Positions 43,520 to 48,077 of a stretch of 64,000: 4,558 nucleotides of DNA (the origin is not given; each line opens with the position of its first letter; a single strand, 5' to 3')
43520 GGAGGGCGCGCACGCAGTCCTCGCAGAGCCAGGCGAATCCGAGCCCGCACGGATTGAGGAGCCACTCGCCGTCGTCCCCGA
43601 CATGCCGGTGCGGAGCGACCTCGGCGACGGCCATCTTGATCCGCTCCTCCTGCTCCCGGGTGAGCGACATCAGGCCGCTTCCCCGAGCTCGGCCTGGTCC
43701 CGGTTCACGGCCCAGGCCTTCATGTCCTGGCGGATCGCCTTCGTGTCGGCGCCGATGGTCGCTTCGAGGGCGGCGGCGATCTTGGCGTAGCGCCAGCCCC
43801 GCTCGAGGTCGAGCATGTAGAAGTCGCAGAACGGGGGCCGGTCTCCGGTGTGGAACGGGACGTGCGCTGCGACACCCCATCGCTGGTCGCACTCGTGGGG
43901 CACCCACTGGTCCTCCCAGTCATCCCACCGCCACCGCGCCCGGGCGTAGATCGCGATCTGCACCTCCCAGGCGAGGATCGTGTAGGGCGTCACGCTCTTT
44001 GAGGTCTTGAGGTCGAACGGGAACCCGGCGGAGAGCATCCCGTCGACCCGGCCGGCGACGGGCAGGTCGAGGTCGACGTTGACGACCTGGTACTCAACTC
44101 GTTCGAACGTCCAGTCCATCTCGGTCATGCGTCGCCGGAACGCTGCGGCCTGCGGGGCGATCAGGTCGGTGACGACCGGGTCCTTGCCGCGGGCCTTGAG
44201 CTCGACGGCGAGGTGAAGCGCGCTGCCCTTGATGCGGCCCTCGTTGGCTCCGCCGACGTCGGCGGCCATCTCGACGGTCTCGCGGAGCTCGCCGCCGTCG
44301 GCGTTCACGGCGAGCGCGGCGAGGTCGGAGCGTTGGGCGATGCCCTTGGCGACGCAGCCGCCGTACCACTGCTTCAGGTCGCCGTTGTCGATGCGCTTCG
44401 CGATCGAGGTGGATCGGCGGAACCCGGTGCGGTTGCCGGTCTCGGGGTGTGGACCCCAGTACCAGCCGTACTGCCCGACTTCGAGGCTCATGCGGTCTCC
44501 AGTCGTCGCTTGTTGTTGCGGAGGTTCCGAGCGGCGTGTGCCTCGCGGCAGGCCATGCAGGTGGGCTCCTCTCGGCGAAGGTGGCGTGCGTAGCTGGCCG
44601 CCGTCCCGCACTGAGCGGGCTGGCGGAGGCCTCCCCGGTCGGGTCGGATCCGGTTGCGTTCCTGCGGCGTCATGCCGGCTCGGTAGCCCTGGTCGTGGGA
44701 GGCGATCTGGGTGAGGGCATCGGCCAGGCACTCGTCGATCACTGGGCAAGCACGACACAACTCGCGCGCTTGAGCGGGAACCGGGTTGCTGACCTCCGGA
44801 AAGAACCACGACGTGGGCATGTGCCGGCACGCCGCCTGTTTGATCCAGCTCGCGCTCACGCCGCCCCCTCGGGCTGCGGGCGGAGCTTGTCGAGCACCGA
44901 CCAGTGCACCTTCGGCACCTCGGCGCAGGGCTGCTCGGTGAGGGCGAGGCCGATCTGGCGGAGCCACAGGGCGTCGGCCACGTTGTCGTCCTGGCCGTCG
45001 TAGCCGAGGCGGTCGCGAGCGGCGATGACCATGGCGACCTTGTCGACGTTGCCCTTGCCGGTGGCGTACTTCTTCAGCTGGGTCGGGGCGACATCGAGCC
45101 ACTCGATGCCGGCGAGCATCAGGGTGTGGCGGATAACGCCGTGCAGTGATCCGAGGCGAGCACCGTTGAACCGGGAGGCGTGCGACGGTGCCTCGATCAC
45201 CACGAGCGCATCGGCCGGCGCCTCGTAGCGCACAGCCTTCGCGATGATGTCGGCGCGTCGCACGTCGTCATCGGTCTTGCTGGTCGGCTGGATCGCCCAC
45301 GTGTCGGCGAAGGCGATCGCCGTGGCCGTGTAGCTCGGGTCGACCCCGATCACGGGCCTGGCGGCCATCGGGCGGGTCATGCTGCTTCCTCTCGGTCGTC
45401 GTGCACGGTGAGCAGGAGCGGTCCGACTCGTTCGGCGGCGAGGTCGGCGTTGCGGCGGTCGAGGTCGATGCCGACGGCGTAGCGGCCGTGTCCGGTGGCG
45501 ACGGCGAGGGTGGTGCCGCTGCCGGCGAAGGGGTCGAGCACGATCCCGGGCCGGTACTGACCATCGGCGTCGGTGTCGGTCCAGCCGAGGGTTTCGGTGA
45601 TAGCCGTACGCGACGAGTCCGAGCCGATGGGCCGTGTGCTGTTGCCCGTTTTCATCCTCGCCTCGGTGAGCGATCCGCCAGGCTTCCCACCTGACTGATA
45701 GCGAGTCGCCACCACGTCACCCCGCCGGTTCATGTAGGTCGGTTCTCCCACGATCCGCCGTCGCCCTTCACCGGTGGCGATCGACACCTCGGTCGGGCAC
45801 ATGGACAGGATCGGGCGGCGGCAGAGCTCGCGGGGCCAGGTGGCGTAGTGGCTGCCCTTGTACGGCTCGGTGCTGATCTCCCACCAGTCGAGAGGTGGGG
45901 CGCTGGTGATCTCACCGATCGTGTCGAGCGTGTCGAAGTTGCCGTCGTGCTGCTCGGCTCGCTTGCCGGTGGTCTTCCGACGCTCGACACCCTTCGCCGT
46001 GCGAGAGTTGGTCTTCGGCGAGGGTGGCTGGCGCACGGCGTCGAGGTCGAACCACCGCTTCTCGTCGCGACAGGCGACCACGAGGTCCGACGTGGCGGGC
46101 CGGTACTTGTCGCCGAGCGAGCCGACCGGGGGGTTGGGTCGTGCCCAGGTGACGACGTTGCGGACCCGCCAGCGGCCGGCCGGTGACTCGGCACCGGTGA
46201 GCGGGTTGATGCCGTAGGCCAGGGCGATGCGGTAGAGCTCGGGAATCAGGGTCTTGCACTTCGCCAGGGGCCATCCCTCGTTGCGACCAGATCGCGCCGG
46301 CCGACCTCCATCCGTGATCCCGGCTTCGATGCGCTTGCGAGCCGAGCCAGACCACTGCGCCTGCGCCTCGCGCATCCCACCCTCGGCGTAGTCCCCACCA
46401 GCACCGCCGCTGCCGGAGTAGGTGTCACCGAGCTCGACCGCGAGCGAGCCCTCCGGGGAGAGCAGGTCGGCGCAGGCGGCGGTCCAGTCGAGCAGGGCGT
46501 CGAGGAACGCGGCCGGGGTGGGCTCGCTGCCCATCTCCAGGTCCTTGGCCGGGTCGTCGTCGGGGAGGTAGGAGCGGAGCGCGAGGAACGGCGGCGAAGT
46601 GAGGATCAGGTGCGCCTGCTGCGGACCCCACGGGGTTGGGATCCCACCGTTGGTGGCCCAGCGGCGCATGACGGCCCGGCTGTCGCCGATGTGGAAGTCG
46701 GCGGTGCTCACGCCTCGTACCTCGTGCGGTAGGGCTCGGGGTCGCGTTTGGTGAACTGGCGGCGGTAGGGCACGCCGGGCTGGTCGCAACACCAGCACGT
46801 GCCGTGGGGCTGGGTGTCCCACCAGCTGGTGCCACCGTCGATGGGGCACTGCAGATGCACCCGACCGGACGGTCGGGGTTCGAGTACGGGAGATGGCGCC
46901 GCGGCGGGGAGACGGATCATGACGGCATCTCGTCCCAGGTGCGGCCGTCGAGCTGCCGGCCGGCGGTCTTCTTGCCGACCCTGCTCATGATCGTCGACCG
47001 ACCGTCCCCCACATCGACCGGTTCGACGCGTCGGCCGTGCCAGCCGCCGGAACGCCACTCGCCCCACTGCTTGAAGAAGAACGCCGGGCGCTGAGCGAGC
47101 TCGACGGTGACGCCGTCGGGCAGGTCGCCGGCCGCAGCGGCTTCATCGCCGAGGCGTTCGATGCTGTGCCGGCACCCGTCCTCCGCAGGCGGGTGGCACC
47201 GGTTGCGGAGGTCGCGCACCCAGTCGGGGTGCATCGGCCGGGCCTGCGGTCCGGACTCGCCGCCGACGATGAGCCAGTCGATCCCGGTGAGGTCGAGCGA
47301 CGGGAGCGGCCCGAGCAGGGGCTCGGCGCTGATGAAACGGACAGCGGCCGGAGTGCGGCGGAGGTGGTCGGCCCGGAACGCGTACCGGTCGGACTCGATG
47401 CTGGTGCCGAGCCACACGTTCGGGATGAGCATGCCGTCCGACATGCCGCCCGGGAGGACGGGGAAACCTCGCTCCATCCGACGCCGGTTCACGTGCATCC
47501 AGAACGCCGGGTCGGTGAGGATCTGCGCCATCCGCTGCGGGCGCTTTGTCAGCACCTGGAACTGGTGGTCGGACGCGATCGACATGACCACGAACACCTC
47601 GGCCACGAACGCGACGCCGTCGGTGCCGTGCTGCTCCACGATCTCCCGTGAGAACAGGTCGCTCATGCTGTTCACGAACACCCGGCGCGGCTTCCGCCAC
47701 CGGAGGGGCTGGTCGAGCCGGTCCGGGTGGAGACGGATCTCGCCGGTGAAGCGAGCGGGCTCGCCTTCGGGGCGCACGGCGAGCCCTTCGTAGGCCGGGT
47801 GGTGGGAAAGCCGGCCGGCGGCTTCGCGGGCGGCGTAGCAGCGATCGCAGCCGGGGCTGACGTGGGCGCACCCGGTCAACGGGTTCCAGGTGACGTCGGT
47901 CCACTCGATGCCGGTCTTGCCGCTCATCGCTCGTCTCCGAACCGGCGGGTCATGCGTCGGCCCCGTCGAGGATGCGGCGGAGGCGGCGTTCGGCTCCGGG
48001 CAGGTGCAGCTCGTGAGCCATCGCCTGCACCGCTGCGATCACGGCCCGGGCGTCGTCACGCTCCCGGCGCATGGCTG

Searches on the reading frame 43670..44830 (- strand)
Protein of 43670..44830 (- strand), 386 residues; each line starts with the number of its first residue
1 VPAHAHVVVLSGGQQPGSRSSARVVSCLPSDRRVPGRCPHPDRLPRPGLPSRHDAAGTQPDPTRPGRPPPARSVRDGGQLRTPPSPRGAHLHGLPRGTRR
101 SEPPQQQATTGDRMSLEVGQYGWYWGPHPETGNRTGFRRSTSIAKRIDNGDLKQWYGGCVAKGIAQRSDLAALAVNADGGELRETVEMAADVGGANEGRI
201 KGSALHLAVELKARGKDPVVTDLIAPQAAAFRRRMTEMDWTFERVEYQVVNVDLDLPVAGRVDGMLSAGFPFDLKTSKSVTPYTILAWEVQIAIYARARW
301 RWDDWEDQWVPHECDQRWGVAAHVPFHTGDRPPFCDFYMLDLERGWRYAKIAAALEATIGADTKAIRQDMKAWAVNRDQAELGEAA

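Call 19: search_protein_families(library=pfam, proteins=[window:43670-44830:-], max_evalue=0.01)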
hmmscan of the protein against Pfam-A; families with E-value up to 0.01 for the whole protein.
window:43670-44830:- (386 aa): 0 families

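Call 53: search_protein_families(library=phrogs, proteins=[window:43670-44830:-], max_evalue=0.001)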
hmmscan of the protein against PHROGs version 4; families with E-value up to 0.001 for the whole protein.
window:43670-44830:- (386 aa): 2 families
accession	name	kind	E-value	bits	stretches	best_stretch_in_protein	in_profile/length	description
phrog_466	-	DNA, RNA and nucleotide metabolism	2.4e-38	133.6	1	95-381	93-398/446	exonuclease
phrog_298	-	DNA, RNA and nucleotide metabolism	0.00035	21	1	196-303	103-215/293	exonuclease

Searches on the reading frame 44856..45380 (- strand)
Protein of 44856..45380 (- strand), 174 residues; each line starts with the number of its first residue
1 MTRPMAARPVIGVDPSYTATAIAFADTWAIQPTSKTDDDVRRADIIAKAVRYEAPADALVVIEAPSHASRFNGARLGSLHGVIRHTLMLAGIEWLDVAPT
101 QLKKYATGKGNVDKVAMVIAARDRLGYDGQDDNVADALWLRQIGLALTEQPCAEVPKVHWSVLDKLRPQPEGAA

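Call 19: search_protein_families(library=pfam, proteins=[window:44856-45380:-], max_evalue=0.01)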
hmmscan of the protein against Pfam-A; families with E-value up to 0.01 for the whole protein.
window:44856-45380:- (174 aa): 0 families

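Call 53: search_protein_families(library=phrogs, proteins=[window:44856-45380:-], max_evalue=0.001)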
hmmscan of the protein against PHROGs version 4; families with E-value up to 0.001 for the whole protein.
window:44856-45380:- (174 aa): 2 families
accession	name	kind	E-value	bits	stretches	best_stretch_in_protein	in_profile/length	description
phrog_159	-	DNA, RNA and nucleotide metabolism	2.3e-31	110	1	2-167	82-275/330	RuvC-like Holliday junction resolvase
phrog_1770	-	DNA, RNA and nucleotide metabolism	5.7e-06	27.4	1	7-144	3-147/158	Holliday junction resolvase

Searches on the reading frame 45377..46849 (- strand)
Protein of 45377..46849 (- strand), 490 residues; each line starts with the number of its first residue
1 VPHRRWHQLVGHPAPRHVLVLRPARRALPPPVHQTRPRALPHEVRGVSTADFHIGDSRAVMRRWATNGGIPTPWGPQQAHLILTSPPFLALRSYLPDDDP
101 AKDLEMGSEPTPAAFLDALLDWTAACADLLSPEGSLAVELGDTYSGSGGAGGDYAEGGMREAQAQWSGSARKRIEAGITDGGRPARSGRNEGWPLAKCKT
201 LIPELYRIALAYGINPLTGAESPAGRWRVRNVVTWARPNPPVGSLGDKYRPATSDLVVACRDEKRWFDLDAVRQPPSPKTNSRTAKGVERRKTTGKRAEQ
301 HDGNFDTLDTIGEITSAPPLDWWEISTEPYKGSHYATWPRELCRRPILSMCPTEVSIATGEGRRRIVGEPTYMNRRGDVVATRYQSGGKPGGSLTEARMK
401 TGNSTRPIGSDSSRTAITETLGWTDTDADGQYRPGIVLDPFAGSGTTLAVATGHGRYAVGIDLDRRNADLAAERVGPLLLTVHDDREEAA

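Call 19: search_protein_families(library=pfam, proteins=[window:45377-46849:-], max_evalue=0.01)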
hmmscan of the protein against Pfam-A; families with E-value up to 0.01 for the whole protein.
window:45377-46849:- (490 aa): 1 family
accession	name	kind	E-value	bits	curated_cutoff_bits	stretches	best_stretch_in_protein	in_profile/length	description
PF01555.25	N6_N4_Mtase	-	6.9e-21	75.7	26.7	2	80-351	2-179/221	DNA methylase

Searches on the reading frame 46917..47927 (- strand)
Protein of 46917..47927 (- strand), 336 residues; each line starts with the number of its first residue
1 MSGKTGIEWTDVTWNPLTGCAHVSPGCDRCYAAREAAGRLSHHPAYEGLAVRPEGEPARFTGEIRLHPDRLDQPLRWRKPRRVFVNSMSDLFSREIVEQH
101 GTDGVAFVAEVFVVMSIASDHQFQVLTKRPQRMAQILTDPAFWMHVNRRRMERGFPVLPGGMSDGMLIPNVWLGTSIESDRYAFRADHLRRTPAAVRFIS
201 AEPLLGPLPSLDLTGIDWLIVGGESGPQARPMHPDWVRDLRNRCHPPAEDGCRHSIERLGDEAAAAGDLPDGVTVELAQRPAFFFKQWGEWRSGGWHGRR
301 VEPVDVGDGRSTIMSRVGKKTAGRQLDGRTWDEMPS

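Call 19: search_protein_families(library=pfam, proteins=[window:46917-47927:-], max_evalue=0.01)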
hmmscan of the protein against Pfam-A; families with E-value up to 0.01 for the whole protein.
window:46917-47927:- (336 aa): 1 family
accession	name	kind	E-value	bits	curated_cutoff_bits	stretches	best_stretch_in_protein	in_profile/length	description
PF07505.17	DUF5131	-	7.9e-87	291.2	28.9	2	4-245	1-204/243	Protein of unknown function (DUF5131)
